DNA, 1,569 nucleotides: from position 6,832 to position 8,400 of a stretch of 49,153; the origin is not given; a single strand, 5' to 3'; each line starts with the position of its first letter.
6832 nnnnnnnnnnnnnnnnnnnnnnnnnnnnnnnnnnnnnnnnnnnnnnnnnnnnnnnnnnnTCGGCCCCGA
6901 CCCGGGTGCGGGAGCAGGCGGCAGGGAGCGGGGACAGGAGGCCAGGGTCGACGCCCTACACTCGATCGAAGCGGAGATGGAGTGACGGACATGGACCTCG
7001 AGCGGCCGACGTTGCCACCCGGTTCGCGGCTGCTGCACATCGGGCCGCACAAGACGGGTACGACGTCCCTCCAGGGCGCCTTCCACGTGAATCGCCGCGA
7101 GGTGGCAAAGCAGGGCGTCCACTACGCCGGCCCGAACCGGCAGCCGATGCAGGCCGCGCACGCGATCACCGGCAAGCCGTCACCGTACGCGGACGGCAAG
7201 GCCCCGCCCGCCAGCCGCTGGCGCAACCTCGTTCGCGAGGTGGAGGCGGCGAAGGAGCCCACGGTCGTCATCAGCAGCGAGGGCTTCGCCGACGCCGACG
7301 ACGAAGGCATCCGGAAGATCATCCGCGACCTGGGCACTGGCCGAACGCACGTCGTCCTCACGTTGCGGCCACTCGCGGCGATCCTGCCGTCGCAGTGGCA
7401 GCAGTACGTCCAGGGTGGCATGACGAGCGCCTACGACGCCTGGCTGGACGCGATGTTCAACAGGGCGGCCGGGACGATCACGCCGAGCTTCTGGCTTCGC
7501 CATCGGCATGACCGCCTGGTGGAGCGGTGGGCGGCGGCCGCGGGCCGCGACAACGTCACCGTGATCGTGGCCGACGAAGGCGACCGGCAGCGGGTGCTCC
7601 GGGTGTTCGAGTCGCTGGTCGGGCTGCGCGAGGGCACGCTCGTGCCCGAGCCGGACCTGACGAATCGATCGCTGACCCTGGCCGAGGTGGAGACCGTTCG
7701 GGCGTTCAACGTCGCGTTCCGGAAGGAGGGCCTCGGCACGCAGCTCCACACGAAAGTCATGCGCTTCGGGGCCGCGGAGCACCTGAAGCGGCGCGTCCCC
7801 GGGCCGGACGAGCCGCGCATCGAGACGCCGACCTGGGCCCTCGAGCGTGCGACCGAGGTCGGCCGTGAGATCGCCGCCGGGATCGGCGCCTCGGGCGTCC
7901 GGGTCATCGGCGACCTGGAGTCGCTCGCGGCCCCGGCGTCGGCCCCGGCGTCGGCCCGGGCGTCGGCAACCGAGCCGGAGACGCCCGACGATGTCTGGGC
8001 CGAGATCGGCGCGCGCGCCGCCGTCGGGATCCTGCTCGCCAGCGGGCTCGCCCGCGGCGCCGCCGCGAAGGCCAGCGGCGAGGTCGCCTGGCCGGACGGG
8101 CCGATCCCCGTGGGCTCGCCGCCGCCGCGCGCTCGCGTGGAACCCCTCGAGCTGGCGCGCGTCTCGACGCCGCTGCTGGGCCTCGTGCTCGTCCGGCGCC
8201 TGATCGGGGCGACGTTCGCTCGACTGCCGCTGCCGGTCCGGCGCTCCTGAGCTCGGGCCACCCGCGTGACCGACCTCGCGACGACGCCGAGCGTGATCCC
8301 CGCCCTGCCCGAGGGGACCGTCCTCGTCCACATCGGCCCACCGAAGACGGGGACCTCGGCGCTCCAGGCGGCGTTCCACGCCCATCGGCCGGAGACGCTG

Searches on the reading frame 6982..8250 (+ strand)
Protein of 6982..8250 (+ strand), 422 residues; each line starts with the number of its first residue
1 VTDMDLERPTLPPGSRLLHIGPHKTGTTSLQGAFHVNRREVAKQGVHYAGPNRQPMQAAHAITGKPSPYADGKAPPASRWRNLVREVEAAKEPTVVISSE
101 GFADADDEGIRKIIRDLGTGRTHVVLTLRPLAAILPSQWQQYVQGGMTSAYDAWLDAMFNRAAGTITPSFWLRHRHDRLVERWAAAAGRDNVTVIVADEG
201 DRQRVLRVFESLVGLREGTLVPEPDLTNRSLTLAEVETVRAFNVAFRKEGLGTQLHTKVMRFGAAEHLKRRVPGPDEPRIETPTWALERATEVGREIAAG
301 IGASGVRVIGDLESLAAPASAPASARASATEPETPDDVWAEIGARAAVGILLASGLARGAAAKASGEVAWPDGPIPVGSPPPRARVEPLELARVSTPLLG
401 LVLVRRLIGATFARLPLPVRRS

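Call 10: search_protein_families(library=pfam, proteins=[window:6982-8250:+], max_evalue=0.1)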
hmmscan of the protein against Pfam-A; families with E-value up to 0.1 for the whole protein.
window:6982-8250:+ (422 aa): 1 family
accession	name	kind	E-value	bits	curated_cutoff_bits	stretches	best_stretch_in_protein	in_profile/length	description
PF17784.7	Sulfotransfer_4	-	0.096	12.9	22.8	0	17-139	2-108/215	Sulfotransferase domain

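Call 11: search_protein_families(library=ncbifam, proteins=[window:6982-8250:+], max_evalue=0.1)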
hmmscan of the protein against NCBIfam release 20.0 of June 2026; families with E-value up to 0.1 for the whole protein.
window:6982-8250:+ (422 aa): 0 families

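Call 13: search_solved_structures(query=window:6982-8250:+, max_evalue=10, show_alignments=2)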
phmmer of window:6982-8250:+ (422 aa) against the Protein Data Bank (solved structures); distinct sequences matched with E-value up to 10: 3.
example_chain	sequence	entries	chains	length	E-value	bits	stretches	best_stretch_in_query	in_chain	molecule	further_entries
4jph_A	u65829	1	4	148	0.037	16.1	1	65-106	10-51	Gremlin-2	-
5hk5_E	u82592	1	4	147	0.039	16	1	65-106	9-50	Gremlin-2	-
8b74_A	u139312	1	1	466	0.4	12.6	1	157-194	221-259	Oxidoreductase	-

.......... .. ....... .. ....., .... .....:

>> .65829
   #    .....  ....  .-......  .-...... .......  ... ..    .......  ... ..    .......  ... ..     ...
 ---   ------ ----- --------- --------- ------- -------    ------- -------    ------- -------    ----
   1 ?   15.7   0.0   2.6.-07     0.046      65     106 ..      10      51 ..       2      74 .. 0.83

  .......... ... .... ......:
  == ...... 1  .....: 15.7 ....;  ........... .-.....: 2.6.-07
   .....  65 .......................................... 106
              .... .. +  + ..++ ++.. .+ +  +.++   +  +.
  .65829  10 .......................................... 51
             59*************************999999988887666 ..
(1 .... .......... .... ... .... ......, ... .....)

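Call 14: find_homologous_proteins(query=window:6982-8250:+, max_evalue=0.001)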
Query window:6982-8250:+ (422 aa): 1804 proteins with E <= 0.001 among 8000 candidates; the best 120 are listed.
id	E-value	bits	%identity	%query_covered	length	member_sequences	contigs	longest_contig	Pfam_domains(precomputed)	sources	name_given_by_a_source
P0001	1.8e-202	691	78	97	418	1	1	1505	-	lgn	-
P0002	7.1e-199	679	76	98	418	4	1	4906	-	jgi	jgi:hypothetical protein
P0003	7.5e-199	679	74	97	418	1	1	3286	-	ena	-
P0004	5.1e-198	676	75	100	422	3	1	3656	-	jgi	jgi:hypothetical protein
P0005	2.1e-197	674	75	98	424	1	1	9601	-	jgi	jgi:hypothetical protein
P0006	4.2e-197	673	74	98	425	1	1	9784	-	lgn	-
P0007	5.0e-197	673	74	100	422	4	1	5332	-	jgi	jgi:hypothetical protein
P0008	9.3e-197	672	75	100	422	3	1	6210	-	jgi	jgi:hypothetical protein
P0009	1.2e-196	672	74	98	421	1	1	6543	-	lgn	-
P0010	4.3e-196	670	74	98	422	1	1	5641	-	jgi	jgi:hypothetical protein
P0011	3.4e-195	667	73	98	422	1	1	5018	-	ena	-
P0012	1.0e-194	665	74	98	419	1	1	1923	-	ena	-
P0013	2.2e-194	664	74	98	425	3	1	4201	-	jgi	jgi:hypothetical protein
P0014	3.6e-194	663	73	98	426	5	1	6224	-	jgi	jgi:hypothetical protein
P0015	2.4e-192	657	73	99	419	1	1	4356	-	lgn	-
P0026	1.5e-183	628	71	98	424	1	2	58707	-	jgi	jgi:hypothetical protein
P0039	6.0e-171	587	67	98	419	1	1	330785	-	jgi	jgi:hypothetical protein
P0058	3.5e-134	466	50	86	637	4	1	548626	-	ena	-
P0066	2.3e-127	443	55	97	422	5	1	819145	-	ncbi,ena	-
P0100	3.9e-114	400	52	94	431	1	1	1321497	-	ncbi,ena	-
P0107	1.7e-113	398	53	95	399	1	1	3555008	-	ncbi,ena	-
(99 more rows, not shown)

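Call 18: find_encoding_contigs(protein=P0107, flank=10000, max_places=2)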
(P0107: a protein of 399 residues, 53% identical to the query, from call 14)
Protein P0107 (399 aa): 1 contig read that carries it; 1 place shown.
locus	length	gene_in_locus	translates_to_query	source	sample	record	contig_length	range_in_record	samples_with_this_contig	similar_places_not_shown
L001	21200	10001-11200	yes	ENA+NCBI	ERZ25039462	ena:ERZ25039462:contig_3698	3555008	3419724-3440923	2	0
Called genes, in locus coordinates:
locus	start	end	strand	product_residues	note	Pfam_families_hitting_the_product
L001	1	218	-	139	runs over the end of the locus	PF13463:HTH_27 (faint), PF12802:MarR_2, PF01047:MarR, PF13412:HTH_24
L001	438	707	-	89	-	PF02416:TatA_B_E (weak)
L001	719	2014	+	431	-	PF05222:AlaDh_PNT_N, PF01262:AlaDh_PNT_C (faint)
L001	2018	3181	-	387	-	PF00850:Hist_deacetyl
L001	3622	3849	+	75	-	-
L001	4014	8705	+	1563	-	PF00270:DEAD, PF00271:Helicase_C, PF19306:WHD_Lhr, PF08494:DEAD_assoc, PF23236:WHD_2nd_Lhr, PF23235:WHD_3rd_Lhr, PF23234:WHD_4th_Lhr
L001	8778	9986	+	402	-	-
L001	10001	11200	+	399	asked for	-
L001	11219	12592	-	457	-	PF01583:APS_kinase, PF13671:AAA_33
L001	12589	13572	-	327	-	PF01925:TauE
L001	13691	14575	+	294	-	PF00459:Inositol_P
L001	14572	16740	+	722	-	PF01507:PAPS_reduct, PF00009:GTP_EFTU, PF01926:MMR_HSR1 (faint), PF22594:GTP-eEF1A_C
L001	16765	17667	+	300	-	PF01149:Fapy_DNA_glyco, PF06831:H2TH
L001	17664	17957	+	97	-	-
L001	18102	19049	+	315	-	PF00005:ABC_tran, PF13304:AAA_21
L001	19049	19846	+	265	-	PF10920:DUF2705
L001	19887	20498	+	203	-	PF00440:TetR_N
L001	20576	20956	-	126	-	PF14534:DUF4440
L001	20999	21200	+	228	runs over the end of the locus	PF13230:GATase_4 (faint), PF13522:GATase_6 (faint)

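Call 19: find_encoding_contigs(protein=P0100, flank=10000, max_places=2)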
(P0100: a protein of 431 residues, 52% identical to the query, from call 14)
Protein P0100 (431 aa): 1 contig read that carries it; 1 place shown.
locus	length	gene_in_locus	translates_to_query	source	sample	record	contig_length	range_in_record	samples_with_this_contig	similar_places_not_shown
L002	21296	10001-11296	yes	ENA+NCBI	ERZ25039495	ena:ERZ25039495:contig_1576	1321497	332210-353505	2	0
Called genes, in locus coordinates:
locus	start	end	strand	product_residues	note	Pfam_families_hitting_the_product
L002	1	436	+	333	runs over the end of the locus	PF02423:OCD_Mu_crystall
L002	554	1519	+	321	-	PF00892:EamA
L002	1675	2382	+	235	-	PF00106:adh_short, PF08659:KR, PF13561:adh_short_C2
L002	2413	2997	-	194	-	PF13302:Acetyltransf_3, PF00583:Acetyltransf_1 (weak)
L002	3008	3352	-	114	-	PF00355:Rieske, PF13806:Rieske_2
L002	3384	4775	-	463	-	PF01458:SUFBD_core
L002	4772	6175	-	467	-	PF19295:SufBD_N, PF01458:SUFBD_core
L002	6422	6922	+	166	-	PF05163:DinB, PF12867:DinB_2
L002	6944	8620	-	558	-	PF00128:Alpha-amylase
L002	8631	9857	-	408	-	PF13527:Acetyltransf_9, PF17668:Acetyltransf_17, PF13530:SCP2_2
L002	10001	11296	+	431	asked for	-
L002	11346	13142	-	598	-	PF00535:Glycos_transf_2, PF10111:Glyco_tranf_2_2, PF13641:Glyco_tranf_2_3, PF22181:TarS_linker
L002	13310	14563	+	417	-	-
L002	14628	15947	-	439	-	PF01583:APS_kinase, PF13671:AAA_33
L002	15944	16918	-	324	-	PF01925:TauE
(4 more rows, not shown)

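Call 20: find_encoding_contigs(protein=P0066, flank=10000, max_places=2)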
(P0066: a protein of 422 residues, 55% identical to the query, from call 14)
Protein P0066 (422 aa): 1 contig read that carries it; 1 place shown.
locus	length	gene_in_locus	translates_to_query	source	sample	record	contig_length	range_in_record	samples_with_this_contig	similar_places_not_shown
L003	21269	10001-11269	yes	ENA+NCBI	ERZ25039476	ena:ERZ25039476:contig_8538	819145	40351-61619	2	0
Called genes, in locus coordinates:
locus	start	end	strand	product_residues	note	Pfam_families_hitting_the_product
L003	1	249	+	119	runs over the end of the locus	PF00165:HTH_AraC (faint), PF12833:HTH_18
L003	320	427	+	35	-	-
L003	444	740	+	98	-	PF00903:Glyoxalase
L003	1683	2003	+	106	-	-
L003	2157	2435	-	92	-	PF00486:Trans_reg_C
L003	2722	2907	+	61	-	-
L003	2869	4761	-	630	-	PF00749:tRNA-synt_1c, PF12680:SnoaL_2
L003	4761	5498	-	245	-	PF01325:Fe_dep_repress (faint), PF02742:Fe_dep_repr_C, PF04023:FeoA (weak)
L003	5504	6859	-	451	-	PF00226:DnaJ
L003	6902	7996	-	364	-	PF06089:Asparaginase_II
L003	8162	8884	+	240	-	PF14681:UPRTase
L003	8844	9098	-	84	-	-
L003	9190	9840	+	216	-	-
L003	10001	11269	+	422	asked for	-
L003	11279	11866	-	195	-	-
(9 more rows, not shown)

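Call 21: find_encoding_contigs(protein=P0058, flank=10000, max_places=2)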
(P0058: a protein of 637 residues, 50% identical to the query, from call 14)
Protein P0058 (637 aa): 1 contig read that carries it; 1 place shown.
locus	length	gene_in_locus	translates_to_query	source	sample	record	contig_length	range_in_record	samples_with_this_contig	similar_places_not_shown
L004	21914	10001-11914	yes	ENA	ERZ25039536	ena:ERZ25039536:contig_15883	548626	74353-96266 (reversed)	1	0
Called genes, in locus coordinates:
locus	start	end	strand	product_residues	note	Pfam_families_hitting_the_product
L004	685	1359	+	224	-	-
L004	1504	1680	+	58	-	-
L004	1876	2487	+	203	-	-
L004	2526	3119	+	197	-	PF00892:EamA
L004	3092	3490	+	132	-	PF00892:EamA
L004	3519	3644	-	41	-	-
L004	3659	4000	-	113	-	PF13302:Acetyltransf_3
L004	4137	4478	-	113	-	PF00355:Rieske, PF13806:Rieske_2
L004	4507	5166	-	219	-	PF01458:SUFBD_core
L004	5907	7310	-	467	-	PF19295:SufBD_N, PF01458:SUFBD_core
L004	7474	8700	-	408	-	PF13527:Acetyltransf_9, PF17668:Acetyltransf_17, PF13530:SCP2_2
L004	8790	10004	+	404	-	-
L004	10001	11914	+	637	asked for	-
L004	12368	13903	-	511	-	PF01583:APS_kinase, PF13671:AAA_33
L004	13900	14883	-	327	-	PF01925:TauE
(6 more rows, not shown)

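Call 24: predict_structure(alignment_id=A1)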
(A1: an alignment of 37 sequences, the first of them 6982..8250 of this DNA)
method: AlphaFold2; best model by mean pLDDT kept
length: 422 residues; sequences in the alignment: 37
mean_pLDDT: 84.1   pTM: 0.80
mean pLDDT of the five models: 84.1, 83.4, 81.5, 77.9, 76.5
residues with pLDDT >= 90: 247; 70-90: 97; 50-70: 35; < 50: 43
segments of 3 or more residues with pLDDT < 50: 1-5, 360-377, 379-395, 420-422
pLDDT, mean of each block of 10 residues (from residue 1): 52 96 91 96 98 93 87 91 98 97 96 97 97 94 94 94 83 96 98 95 94 96 82 95 91 83 87 89 94 97 97 87 55 79 88 65 42 44 44 51 76 62 46
secondary structure, 60 per line:
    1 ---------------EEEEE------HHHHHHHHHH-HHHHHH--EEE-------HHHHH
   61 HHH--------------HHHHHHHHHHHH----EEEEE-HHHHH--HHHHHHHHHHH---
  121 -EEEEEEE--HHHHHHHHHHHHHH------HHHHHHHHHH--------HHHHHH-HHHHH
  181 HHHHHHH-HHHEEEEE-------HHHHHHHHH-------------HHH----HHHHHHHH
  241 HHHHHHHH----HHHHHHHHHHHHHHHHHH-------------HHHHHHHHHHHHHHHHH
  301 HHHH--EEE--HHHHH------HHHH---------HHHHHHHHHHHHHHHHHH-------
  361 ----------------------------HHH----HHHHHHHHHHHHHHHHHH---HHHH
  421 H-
elements in order: E16-20 H27-36 H38-43 E46-48 H56-63 H78-89 E94-98 H100-104 H107-117 E122-128 H131-144 H151-160 H169-174 H176-187 E192-196 H204-212 H233-248 H253-270 H284-304 E307-309 H312-316 H323-326 H336-353 H396-413 H417-421

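Call 26: fold_search(model_id=the predicted structure, library=pdb)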
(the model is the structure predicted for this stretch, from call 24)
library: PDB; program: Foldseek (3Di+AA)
matches with E <= 10: 1136; with E <= 0.001: 2
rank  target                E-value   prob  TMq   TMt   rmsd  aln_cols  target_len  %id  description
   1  3rnl                  5.6e-05  1.00  0.42  0.66   7.2       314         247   14  Crystal Structure of Sulfotransferase from Alicyclobacillus acidocaldarius (released 2011-06-29)
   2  9w2s_A                8.1e-04  0.54  0.15  0.13  21.6       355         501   16  Cryo-EM structure of FoF1-ATPase monomer state 3 on the bovine heart submitochondrial particles (FoF1-2) (released 2026-04-01)
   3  7jg8_B                1.4e-03  0.44  0.15  0.14  21.6       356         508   15  Cryo-EM structure of bedaquiline-saturated Mycobacterium smegmatis ATP synthase rotational state 1 (backbone model) (released 2020-08-19)
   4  3bd9                  1.6e-03  1.00  0.33  0.52  12.2       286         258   12  human 3-O-sulfotransferase isoform 5 with bound PAP (released 2008-01-29)
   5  7tke_A                2.4e-03  0.44  0.16  0.15  21.6       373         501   13  Yeast ATP synthase State 2binding(a) with 10 mM ATP backbone model (released 2022-04-20)
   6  6vmb_C                2.7e-03  0.35  0.14  0.13  21.7       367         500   15  Chloroplast ATP synthase (C1, CF1FO) (released 2020-09-09)
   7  3uan_B                3.9e-03  1.00  0.37  0.58  13.3       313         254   12  Crystal structure of 3-O-sulfotransferase (3-OST-1) with bound PAP and heptasaccharide substrate (released 2012-04-04)
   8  9r3w                  4.8e-03  0.97  0.24  0.18  11.6       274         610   12  Fungal tRNA ligase Trl1-LIG-KIN (released 2025-10-08)
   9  8dbs_A                5.6e-03  0.20  0.13  0.12  22.4       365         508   15  E. coli ATP synthase imaged in 10mM MgATP State2 "half-up" Fo classified (released 2023-01-25)
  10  7l1q_A                5.9e-03  0.33  0.15  0.15  22.0       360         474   14  PS3 F1-ATPase Binding/TS Dwell (released 2021-07-21)
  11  5wrj_C                7.6e-03  1.00  0.28  0.40   7.6       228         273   10  Crystal structure of human tyrosylprotein sulfotransferase-1 complexed with PAP and gastrin peptide (released 2017-09-06)
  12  7epk                  7.6e-03  0.90  0.25  0.25  27.1       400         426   12  Crystal Structure of Signal Recognition Particle 54 kDa protein (SRP54) from Aeropyrum pernix K1 in Complex with GDP (released 2021-05-19)
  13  6fkh_E                8.0e-03  0.25  0.15  0.14  21.8       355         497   14  Chloroplast F1Fo conformation 2 (released 2018-05-23)
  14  6fki_A                8.0e-03  0.25  0.15  0.14  21.8       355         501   14  Chloroplast F1Fo conformation 3 (released 2018-05-23)
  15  9vkq_B                8.0e-03  0.16  0.14  0.12  25.6       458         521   14  Cryo-EM structure of F-ATP synthase from Mycobacteroides abscessus (Rotational State 2) (released 2026-01-14)
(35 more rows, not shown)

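Call 27: search_solved_structures(query=A1, max_evalue=10, show_alignments=3)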
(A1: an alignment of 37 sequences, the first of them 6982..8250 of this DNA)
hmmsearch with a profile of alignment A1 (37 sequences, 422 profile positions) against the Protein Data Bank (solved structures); distinct sequences matched with E-value up to 10: 0.

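Call 28: search_protein_families(library=pfam, alignment_id=A1, max_evalue=1)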
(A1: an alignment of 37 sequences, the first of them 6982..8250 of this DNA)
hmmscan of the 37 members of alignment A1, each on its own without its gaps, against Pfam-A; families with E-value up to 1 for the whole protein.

A. member 1, window:6982-8250:+ (422 aa): 1 family
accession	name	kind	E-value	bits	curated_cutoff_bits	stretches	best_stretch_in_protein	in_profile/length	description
PF17784.7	Sulfotransfer_4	-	0.096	12.9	22.8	1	17-139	2-108/215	Sulfotransferase domain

B. families by the number of members that match (of 37 scanned): 15 families
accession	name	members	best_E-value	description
PF17784.7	Sulfotransfer_4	14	0.0018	Sulfotransferase domain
PF16150.10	DUF4858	3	0.049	Domain of unknown function (DUF4858)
PF23947.1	DUF7281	2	0.033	Domain of unknown function (DUF7281)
PF00685.33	Sulfotransfer_1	2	0.067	Sulfotransferase domain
PF14406.12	Bacteroid_pep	2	0.074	Ribosomally synthesized peptide in Bacteroidetes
PF10676.14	gerPA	1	0.059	Spore germination protein gerPA/gerPF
PF02053.20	Gene66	1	0.067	Gene 66 (IR5) protein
PF07788.17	PDDEXK_10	1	0.09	PD-(D/E)XK nuclease superfamily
PF22904.2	NOMO1-like_2nd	1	0.11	BOS complex subunit NOMO1-like, second beta sandwich domain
PF07624.16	PSD2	1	0.16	Protein of unknown function (DUF1585)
PF21228.3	RuBisCO_activase_AAA_helical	1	0.19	Ribulose bisphosphate carboxylase/oxygenase activase, AAA, helical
PF13942.11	Lipoprotein_20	1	0.19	YfhG lipoprotein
PF00080.25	Sod_Cu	1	0.25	Copper/zinc superoxide dismutase (SODC)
PF05878.16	Phyto_Pns9_10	1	0.3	Phytoreovirus nonstructural protein Pns9/Pns10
PF21950.2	MINION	1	0.74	Protein myomixer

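Call 32: find_related_loci(query=A1, collection=genome_contigs, flank=10000)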
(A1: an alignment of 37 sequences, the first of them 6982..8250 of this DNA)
Query A1 (422 aa) in genome_contigs; peptide patterns used: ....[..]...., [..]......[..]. (x = any residue, [..] = any of these).
600 stretches matched a pattern (row limit reached: there are more); 537 encode a relative of the query (tblastn E <= 1e-3); the best 80 are kept; 75 distinct loci.
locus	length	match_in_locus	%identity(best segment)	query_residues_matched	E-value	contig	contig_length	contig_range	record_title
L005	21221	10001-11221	52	11-422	6e-127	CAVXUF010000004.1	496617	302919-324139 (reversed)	MAG: uncultured Chloroflexia bacterium isolate MFD04651.bin.2.42 genome assembly, contig: contig_5516, whole genome shot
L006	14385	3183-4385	53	5-418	5e-124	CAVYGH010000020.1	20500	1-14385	MAG: uncultured Chloroflexia bacterium isolate MFD00392.bin.2.85 genome assembly, contig: contig_80270, whole genome sho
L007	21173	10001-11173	52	11-415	2e-123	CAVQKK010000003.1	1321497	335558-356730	MAG: uncultured Chloroflexia bacterium isolate MFD02416.bin.1.295 genome assembly, contig: contig_1576, whole genome sho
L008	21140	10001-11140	52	11-415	7e-122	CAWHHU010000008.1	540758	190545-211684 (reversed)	MAG: uncultured Chloroflexia bacterium isolate MFD01721.bin.1.363 genome assembly, contig: contig_41761, whole genome sh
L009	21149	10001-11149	53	11-402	2e-119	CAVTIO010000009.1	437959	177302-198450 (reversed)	MAG: uncultured Chloroflexia bacterium isolate MFD05684.bin.2.188 genome assembly, contig: contig_42704, whole genome sh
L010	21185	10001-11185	53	11-415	3e-119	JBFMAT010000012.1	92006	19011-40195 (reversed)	MAG: Chloroflexota bacterium isolate MAG145 MAG145_12, whole genome shotgun sequence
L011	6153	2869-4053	53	11-415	8e-119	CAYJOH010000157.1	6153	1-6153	MAG TPA_asm: uncultured Anaerolineaceae bacterium isolate ERP124720_co1_4 genome assembly, contig: NODE_14088_length_615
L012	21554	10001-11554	52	11-416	2e-118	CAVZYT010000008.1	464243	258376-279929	MAG: uncultured Chloroflexia bacterium isolate MFD02134.bin.2.143 genome assembly, contig: contig_45060, whole genome sh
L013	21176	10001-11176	51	11-422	3e-118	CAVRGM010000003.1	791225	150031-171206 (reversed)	MAG: uncultured Chloroflexia bacterium isolate MFD05442.bin.1.287 genome assembly, contig: contig_28682, whole genome sh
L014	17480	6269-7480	48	10-421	4e-117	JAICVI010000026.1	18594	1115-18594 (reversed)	MAG: Chloroflexota bacterium isolate HEB_FP_1_bin.40 k141_4961427_length_18594_cov_14.8264, whole genome shotgun sequenc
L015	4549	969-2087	52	11-403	2e-117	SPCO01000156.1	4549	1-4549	MAG: Thermomicrobiales bacterium isolate das_tool.metabat2.25 k141_4548739, whole genome shotgun sequence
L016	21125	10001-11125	53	11-409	2e-116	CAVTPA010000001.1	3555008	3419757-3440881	MAG: uncultured Chloroflexia bacterium isolate MFD00905.bin.2.8 genome assembly, contig: contig_3698, whole genome shotg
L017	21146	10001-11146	52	11-414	4e-116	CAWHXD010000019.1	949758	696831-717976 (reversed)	MAG: uncultured Chloroflexia bacterium isolate MFD02416.bin.2.153 genome assembly, contig: contig_8948, whole genome sho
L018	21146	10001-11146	51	11-414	4e-116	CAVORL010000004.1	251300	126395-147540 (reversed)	MAG: uncultured Chloroflexia bacterium isolate MFD09964.bin.2.179 genome assembly, contig: contig_4121, whole genome sho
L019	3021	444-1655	48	11-415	4e-120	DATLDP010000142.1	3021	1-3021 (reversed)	MAG TPA_asm: Candidatus Limnocylindria bacterium isolate SMAG_U14353 k141_10282819, whole genome shotgun sequence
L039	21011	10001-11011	52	11-351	1e-102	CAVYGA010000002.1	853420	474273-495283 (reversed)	MAG: uncultured Actinomycetota bacterium isolate MFD01275.bin.1.271 genome assembly, contig: contig_4208, whole genome s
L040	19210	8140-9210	50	11-370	1e-102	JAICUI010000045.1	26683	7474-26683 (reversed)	MAG: Chloroflexota bacterium isolate GZL_ISSM_2_bin.72 k141_2229025_length_26683_cov_19.2143, whole genome shotgun seque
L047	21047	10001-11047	49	11-363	2e-98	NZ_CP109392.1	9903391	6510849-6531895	Streptomyces sp. NBC_01537 strain NBC 01537 chromosome, complete genome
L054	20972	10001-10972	52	11-326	3e-95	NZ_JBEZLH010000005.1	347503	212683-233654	Streptomyces sp. NPDC048309 NPDC048309_55_A2.ctg-0005, whole genome shotgun sequence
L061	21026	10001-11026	48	14-363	3e-93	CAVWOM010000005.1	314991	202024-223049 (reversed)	MAG: uncultured Actinomycetota bacterium isolate MFD09603.bin.1.131 genome assembly, contig: contig_2016, whole genome s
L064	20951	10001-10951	51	14-325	4e-93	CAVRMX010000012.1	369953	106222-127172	MAG: uncultured Actinomycetes bacterium isolate MFD05521.bin.3.92 genome assembly, contig: contig_2430, whole genome sho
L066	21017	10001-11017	47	1-344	2e-92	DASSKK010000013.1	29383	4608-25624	MAG TPA_asm: Nocardioidaceae bacterium isolate SMAG_U1139 k141_845317, whole genome shotgun sequence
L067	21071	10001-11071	46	11-390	2e-92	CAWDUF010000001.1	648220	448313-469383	MAG: uncultured Actinomycetota bacterium isolate MFD05442.bin.2.64 genome assembly, contig: contig_12694, whole genome s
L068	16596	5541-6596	47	10-356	3e-92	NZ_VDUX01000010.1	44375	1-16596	Aeromicrobium terrae strain CC-CFT486 contig10, whole genome shotgun sequence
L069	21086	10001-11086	48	11-377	4e-92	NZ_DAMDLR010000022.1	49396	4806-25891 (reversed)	MAG: Aeromicrobium sp. isolate CTOTU50590 NODE_283_length_49396_cov_13.426765, whole genome shotgun sequence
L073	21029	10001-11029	48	11-351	4e-91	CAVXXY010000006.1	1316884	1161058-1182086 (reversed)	MAG: uncultured Actinomycetota bacterium isolate MFD04212.bin.1.25 genome assembly, contig: contig_8088, whole genome sh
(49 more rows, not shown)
